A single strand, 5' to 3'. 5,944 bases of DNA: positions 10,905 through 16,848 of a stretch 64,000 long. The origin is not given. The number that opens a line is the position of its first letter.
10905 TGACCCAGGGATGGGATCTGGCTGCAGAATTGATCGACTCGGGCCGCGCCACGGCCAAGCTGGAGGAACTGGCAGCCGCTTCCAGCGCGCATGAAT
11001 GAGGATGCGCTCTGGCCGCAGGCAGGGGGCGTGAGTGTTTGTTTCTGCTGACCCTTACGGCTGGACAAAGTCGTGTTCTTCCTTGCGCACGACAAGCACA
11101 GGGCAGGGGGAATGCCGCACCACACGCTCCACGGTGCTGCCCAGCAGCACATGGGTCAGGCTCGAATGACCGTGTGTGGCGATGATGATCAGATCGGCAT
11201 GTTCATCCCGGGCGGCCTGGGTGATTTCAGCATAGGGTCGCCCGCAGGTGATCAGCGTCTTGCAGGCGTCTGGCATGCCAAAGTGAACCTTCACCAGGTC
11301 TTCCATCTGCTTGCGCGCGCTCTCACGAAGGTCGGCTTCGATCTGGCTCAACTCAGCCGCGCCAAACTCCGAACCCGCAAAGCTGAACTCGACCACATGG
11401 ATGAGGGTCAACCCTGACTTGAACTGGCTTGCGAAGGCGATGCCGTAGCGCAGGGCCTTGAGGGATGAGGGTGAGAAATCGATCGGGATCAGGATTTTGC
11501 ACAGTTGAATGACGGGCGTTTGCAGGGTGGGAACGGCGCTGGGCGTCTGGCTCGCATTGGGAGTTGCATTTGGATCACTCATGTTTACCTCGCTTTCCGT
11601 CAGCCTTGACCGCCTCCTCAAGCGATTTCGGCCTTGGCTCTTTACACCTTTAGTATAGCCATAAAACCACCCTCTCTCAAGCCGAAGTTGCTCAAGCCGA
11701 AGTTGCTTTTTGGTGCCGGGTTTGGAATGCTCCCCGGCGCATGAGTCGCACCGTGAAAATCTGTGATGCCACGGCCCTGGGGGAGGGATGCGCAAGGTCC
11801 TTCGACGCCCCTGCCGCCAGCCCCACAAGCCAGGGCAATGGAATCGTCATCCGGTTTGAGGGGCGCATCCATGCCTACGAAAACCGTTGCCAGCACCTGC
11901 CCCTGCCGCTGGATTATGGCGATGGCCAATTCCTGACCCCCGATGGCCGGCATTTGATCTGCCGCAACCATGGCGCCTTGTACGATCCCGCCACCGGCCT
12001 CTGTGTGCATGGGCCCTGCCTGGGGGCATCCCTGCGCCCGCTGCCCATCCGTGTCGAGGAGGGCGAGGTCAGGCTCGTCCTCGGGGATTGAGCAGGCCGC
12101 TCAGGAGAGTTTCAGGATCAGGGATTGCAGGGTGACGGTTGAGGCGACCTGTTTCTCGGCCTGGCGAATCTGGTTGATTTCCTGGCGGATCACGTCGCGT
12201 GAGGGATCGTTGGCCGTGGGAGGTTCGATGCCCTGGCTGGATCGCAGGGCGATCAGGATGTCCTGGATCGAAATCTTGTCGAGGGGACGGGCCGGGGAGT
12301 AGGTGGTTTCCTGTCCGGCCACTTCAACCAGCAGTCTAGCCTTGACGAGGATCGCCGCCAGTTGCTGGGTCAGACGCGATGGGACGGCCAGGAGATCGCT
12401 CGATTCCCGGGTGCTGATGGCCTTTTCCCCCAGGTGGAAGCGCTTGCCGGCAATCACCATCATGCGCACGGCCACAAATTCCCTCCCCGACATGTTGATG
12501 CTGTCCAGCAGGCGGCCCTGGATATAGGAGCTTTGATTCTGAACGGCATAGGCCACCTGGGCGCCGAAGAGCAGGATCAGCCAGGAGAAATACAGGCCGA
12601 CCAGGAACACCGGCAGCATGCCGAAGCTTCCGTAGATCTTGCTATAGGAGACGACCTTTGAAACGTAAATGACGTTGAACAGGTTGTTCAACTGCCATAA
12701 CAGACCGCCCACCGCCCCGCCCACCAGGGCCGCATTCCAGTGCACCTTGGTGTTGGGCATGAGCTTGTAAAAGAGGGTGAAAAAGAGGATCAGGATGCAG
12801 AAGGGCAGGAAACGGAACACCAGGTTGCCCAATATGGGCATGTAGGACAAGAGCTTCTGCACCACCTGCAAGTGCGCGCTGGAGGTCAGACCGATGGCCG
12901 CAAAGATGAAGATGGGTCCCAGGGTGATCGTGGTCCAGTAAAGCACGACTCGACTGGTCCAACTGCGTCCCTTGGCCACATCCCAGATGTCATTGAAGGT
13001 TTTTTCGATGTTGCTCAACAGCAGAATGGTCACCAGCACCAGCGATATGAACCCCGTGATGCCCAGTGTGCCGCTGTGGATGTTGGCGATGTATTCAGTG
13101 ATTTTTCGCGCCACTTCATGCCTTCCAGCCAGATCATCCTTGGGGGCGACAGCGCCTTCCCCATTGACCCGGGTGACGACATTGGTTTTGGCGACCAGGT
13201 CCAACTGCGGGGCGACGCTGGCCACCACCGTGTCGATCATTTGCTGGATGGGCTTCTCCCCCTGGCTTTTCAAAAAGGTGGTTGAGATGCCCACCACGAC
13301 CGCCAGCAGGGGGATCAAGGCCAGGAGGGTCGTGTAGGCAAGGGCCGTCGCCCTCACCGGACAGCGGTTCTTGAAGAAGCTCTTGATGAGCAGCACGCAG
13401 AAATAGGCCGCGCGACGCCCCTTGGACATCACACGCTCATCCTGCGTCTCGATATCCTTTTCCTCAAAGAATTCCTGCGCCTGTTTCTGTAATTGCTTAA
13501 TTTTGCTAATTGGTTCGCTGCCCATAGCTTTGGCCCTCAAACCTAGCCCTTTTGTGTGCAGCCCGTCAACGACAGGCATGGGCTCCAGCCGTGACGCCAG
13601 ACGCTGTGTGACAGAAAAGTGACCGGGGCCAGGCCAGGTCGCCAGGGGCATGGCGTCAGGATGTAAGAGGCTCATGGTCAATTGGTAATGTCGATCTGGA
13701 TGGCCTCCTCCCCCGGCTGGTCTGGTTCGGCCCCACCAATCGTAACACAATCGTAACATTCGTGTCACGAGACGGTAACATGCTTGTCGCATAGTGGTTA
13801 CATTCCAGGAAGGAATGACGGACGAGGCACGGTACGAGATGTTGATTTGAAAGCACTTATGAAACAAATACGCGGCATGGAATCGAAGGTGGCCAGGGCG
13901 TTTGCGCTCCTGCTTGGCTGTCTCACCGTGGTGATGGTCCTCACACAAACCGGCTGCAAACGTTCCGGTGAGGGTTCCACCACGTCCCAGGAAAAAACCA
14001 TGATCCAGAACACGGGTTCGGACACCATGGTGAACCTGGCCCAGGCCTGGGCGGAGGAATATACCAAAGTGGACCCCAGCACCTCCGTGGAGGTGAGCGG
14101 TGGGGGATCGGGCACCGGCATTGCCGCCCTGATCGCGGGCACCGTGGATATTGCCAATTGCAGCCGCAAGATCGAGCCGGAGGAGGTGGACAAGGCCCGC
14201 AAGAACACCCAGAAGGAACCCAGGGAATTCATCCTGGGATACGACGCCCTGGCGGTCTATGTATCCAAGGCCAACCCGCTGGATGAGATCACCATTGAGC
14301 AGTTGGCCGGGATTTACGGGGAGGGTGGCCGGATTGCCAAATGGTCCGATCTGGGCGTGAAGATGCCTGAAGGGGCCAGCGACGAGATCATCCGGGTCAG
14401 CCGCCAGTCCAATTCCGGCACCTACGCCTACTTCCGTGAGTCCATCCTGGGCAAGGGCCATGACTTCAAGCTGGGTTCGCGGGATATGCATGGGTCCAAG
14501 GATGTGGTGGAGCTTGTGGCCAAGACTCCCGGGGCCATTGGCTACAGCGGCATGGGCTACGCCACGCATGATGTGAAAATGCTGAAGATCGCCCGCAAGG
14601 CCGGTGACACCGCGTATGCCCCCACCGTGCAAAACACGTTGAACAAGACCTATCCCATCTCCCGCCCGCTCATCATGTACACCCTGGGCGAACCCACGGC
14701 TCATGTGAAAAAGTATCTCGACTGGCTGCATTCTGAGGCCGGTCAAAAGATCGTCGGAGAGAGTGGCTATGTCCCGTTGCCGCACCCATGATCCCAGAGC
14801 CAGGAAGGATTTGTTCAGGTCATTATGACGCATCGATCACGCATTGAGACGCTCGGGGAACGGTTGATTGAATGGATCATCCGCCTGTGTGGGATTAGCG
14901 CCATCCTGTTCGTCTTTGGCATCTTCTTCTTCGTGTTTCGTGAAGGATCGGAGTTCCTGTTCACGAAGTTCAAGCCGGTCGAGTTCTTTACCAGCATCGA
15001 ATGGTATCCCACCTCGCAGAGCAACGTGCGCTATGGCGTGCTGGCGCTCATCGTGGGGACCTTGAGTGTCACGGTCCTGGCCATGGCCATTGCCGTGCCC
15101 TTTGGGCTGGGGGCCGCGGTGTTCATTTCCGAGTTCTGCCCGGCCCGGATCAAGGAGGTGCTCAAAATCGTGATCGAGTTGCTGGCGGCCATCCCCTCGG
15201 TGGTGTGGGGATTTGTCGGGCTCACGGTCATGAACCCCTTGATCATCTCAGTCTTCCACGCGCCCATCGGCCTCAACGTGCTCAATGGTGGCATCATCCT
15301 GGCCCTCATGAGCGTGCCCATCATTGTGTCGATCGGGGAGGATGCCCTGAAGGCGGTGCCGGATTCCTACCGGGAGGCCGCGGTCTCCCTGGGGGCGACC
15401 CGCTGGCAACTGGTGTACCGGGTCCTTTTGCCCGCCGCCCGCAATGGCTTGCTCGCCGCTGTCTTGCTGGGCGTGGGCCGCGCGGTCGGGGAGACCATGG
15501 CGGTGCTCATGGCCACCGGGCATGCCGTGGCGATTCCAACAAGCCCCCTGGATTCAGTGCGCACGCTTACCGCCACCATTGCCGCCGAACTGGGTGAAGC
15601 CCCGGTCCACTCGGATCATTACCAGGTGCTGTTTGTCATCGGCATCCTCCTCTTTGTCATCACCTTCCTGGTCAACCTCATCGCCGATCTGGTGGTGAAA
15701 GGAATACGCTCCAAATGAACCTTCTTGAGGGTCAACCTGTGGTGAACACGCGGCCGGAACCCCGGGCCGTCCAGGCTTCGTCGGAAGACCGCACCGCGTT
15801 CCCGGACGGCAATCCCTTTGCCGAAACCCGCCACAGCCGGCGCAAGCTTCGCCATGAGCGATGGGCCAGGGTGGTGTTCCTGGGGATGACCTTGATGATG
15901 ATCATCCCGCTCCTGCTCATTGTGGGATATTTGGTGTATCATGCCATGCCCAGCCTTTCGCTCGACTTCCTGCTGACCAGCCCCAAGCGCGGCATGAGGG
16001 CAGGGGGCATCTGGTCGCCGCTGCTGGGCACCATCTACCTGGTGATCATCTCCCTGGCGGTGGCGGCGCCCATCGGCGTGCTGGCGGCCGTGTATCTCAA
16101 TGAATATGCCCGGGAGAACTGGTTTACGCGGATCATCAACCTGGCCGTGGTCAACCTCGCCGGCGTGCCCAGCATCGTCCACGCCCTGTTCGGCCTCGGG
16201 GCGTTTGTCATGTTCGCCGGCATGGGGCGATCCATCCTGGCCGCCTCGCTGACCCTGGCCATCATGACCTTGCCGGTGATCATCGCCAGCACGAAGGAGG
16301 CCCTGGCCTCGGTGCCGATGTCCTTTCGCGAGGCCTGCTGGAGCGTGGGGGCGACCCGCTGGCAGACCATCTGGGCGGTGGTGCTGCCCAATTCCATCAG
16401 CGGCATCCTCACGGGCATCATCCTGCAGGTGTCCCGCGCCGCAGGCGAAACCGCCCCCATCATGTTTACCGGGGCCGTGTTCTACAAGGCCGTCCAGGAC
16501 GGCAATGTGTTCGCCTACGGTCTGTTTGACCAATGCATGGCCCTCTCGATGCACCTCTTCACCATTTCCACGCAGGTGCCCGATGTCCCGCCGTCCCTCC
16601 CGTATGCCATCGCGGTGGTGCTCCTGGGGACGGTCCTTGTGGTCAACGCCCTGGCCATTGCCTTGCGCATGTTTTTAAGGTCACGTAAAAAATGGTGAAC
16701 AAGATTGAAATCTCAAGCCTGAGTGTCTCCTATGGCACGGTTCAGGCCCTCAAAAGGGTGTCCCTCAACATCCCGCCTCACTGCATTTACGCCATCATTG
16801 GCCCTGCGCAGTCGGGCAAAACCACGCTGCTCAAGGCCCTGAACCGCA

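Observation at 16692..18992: Three tandem PstB-type ATPases with complementary motif loss, and no phoU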

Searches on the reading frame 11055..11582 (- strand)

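Call 37: search_protein_families(library=ncbifam, proteins=[window:11055-11582:-], max_evalue=0.00001)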
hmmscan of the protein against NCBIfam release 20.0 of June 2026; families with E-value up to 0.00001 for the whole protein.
window:11055-11582:- (175 aa): 4 families
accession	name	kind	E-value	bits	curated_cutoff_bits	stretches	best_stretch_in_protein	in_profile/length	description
NF011581.0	PRK15005.1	equivalog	9.4e-16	58.3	166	1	30-166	5-144/144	universal stress protein UspF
NF012000.0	PRK15456.1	equivalog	3.1e-11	43.5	189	1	30-166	5-142/142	universal stress protein UspG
NF008380.0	PRK11175.1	equivalog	3.4e-10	39.4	227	1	27-169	4-149/313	universal stress protein UspE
NF007512.0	PRK10116.1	equivalog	2.1e-07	31.1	167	1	29-166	5-138/142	universal stress protein UspC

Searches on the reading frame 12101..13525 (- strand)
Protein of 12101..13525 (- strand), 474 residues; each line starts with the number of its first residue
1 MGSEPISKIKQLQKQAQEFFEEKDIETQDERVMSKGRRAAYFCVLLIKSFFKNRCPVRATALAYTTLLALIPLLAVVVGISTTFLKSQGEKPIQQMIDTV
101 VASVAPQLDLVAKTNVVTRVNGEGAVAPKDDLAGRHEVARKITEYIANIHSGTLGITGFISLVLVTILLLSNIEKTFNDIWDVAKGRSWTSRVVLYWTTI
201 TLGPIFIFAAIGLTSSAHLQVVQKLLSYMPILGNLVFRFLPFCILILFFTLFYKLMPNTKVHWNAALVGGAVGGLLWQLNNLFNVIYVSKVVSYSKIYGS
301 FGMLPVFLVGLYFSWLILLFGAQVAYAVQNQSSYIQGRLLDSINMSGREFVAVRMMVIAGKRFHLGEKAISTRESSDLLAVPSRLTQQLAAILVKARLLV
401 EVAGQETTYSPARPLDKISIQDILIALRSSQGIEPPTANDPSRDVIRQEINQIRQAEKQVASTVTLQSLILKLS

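Call 37: search_protein_families(library=ncbifam, proteins=[window:12101-13525:-], max_evalue=0.00001)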
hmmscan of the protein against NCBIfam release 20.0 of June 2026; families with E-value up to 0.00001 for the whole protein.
window:12101-13525:- (474 aa): 3 families
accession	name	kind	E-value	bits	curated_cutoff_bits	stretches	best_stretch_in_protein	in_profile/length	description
NF003256.0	PRK04214.1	equivalog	2.4e-48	165.1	500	2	137-460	82-396/412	ribonuclease BN/unknown domain fusion protein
NF002457.0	PRK01637.1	equivalog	8e-47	159.8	307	2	137-334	86-280/295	virulence factor BrkB family protein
TIGR00765.1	yihY_not_rbn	subfamily_domain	2.4e-41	142.3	73.15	2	141-328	69-256/259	YihY family inner membrane protein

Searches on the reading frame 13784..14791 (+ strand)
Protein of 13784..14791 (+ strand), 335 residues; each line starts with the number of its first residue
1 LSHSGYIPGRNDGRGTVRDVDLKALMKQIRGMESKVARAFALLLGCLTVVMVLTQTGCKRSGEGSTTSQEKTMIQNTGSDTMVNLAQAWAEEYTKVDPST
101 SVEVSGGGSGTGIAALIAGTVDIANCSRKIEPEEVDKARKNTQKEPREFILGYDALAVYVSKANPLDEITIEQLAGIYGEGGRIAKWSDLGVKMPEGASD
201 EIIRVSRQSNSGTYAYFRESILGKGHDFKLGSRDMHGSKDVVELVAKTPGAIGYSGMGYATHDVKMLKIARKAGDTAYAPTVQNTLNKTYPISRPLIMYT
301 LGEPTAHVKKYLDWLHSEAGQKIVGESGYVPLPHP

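Call 3: search_protein_families(library=ncbifam, proteins=[window:13784-14791:+], max_evalue=0.001)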
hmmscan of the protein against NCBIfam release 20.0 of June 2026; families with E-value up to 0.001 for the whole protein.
window:13784-14791:+ (335 aa): 4 families
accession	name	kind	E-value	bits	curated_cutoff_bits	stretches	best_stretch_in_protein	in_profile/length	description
TIGR02136.1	ptsS_2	subfamily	8.4e-69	232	206.6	1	47-332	10-295/295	phosphate ABC transporter substrate-binding protein PstS family protein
TIGR00975.1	3a0107s03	equivalog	2e-18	66.6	205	1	74-276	1-217/315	phosphate ABC transporter substrate-binding protein PstS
TIGR04505.1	PtsS_plasma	equivalog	2.7e-07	30.3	175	1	162-317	163-333/334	phosphate ABC transporter substrate-binding protein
NF008171.0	PRK10918.1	equivalog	1.7e-05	24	339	1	76-270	31-235/346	phosphate ABC transporter substrate-binding protein PstS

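Call 4: search_protein_families(library=pfam, proteins=[window:13784-14791:+], max_evalue=0.001)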
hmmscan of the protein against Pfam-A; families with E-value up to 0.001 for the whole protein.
window:13784-14791:+ (335 aa): 4 families
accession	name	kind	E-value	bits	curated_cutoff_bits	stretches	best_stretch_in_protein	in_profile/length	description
PF12849.12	PBP_like_2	-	8e-41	141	27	1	66-318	2-266/267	PBP superfamily domain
PF12727.12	PBP_like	-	5.2e-10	39.2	27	1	90-264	1-158/193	PBP superfamily domain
PF13531.11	SBP_bac_11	-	8e-06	26.2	25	0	82-175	9-100/227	Bacterial extracellular solute-binding protein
PF01547.30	SBP_bac_1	-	3.3e-05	24.5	26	1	86-322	10-307/307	Bacterial extracellular solute-binding protein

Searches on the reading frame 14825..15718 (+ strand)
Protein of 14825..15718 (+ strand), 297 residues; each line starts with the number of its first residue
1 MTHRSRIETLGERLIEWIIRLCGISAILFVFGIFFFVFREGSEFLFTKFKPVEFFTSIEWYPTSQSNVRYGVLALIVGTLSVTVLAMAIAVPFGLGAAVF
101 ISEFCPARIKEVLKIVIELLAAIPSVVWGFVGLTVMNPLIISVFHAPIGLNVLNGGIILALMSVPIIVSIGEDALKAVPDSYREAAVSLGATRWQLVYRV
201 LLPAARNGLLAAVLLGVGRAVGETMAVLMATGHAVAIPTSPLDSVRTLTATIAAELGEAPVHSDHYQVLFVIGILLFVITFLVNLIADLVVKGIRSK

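Call 3: search_protein_families(library=ncbifam, proteins=[window:14825-15718:+], max_evalue=0.001)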
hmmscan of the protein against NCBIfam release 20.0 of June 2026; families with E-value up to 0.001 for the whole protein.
window:14825-15718:+ (297 aa): 21 families
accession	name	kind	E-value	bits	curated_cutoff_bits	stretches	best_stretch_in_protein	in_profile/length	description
TIGR02138.1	phosphate_pstC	equivalog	3.2e-88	295.6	196.45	1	12-292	1-293/296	phosphate ABC transporter permease subunit PstC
TIGR00974.1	3a0107s02c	equivalog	4.5e-50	170.3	193.45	1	18-293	7-269/272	phosphate ABC transporter permease PstA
NF008435.0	PRK11275.1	equivalog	2.2e-43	148.6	502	2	146-292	164-310/319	phosphate ABC transporter permease PstC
NF008430.0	PRK11268.1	equivalog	4.3e-23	81.8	439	1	54-291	62-290/295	phosphate ABC transporter permease PstA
TIGR02141.1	modB_ABC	equivalog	7.7e-16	58.3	182.6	1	79-236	3-164/208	molybdate ABC transporter permease subunit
TIGR01581.1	Mo_ABC_porter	hypoth_equivalog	1.1e-15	57.8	210.3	1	76-283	27-222/225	ABC transporter permease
NF038017.1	ABC_perm1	subfamily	2.5e-15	57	100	1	80-258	6-170/184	ABC transporter permease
TIGR00969.1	3a0106s02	subfamily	2.5e-14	53.4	240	1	77-233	64-224/272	sulfate ABC transporter permease subunit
TIGR02139.1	permease_CysT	equivalog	4e-12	46.3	246.1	1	72-240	48-217/265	sulfate ABC transporter permease subunit CysT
NF006939.0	PRK09421.1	equivalog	2.9e-11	43.2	262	1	75-284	11-217/230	molybdate ABC transporter permease subunit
NF008208.0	PRK10971.1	equivalog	5.2e-10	39.3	415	1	78-273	63-256/277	sulfate/thiosulfate ABC transporter permease CysT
TIGR02140.1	permease_CysW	equivalog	6.3e-10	39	329.1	1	76-234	49-211/261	sulfate ABC transporter permease subunit CysW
NF040839.1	tungstate_WtpB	equivalog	9.9e-09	35.2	340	1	67-237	37-210/251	tungstate ABC transporter permease WtpB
TIGR01097.1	PhnE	equivalog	1.9e-06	27.6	216.7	1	71-215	56-190/252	phosphonate ABC transporter, permease protein PhnE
TIGR03255.1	PhnV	equivalog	5e-06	26.4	358.7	1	78-230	70-219/270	2-aminoethylphosphonate ABC transport system, membrane component PhnV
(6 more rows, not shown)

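Call 4: search_protein_families(library=pfam, proteins=[window:14825-15718:+], max_evalue=0.001)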
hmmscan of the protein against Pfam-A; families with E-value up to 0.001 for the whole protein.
window:14825-15718:+ (297 aa): 1 family
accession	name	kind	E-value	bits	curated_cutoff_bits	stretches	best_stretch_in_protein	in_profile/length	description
PF00528.27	BPD_transp_1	-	6.6e-21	75.3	26.4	1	91-295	2-183/184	Binding-protein-dependent transport system inner membrane component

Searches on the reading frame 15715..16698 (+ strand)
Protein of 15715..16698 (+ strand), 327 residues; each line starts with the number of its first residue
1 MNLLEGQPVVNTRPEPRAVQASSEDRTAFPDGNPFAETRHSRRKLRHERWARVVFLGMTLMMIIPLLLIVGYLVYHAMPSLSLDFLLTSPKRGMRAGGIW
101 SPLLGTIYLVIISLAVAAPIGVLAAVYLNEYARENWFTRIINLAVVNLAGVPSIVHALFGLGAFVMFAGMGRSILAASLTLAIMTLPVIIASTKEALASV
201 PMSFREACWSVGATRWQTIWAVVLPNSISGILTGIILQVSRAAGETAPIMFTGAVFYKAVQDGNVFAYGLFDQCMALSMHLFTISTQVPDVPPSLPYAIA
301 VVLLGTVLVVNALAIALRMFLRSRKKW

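Call 3: search_protein_families(library=ncbifam, proteins=[window:15715-16698:+], max_evalue=0.001)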
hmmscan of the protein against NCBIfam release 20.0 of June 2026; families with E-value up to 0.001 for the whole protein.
window:15715-16698:+ (327 aa): 20 families
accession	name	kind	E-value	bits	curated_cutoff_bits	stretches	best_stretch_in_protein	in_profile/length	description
TIGR00974.1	3a0107s02c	equivalog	3.2e-76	256.1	193.45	1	52-320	5-269/272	phosphate ABC transporter permease PstA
TIGR02138.1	phosphate_pstC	equivalog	4.9e-37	127.5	196.45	1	49-317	2-291/296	phosphate ABC transporter permease subunit PstC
NF008430.0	PRK11268.1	equivalog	1.4e-34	119.6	439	1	38-314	15-286/295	phosphate ABC transporter permease PstA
NF008435.0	PRK11275.1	equivalog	1.6e-22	80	502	2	162-252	158-248/319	phosphate ABC transporter permease PstC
TIGR02139.1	permease_CysT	equivalog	1.6e-11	44.3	246.1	1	177-252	135-210/265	sulfate ABC transporter permease subunit CysT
TIGR00969.1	3a0106s02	subfamily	6e-09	35.7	240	1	167-252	132-222/272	sulfate ABC transporter permease subunit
NF006939.0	PRK09421.1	equivalog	6.7e-09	35.5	262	1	176-251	95-171/230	molybdate ABC transporter permease subunit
TIGR01097.1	PhnE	equivalog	2.2e-08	33.9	216.7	1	93-236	51-189/252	phosphonate ABC transporter, permease protein PhnE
TIGR02141.1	modB_ABC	equivalog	2.7e-08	33.7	182.6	1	170-256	76-163/208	molybdate ABC transporter permease subunit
NF008208.0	PRK10971.1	equivalog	3e-08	33.5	415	1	175-258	141-225/277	sulfate/thiosulfate ABC transporter permease CysT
NF043074.1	MMSYN1_0196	equivalog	2.7e-07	30.2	350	1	55-244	18-208/277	spermidine/putrescine ABC transporter permease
TIGR03416.1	ABC_choXWV_perm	equivalog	5.2e-07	29.4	363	1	96-236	81-212/267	choline ABC transporter permease subunit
TIGR01581.1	Mo_ABC_porter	hypoth_equivalog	1.3e-06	28.1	210.3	1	112-258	32-188/225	ABC transporter permease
NF038017.1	ABC_perm1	subfamily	3.9e-06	27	100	1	109-253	8-150/184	ABC transporter permease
NF008049.0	PRK10782.1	subfamily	1.4e-05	24.9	212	1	97-237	11-152/217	methionine ABC transporter permease MetI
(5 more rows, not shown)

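Call 4: search_protein_families(library=pfam, proteins=[window:15715-16698:+], max_evalue=0.001)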
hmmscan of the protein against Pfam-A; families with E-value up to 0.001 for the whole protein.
window:15715-16698:+ (327 aa): 1 family
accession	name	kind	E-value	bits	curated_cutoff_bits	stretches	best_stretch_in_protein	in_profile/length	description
PF00528.27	BPD_transp_1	-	2.6e-15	57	26.4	1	118-311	2-174/184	Binding-protein-dependent transport system inner membrane component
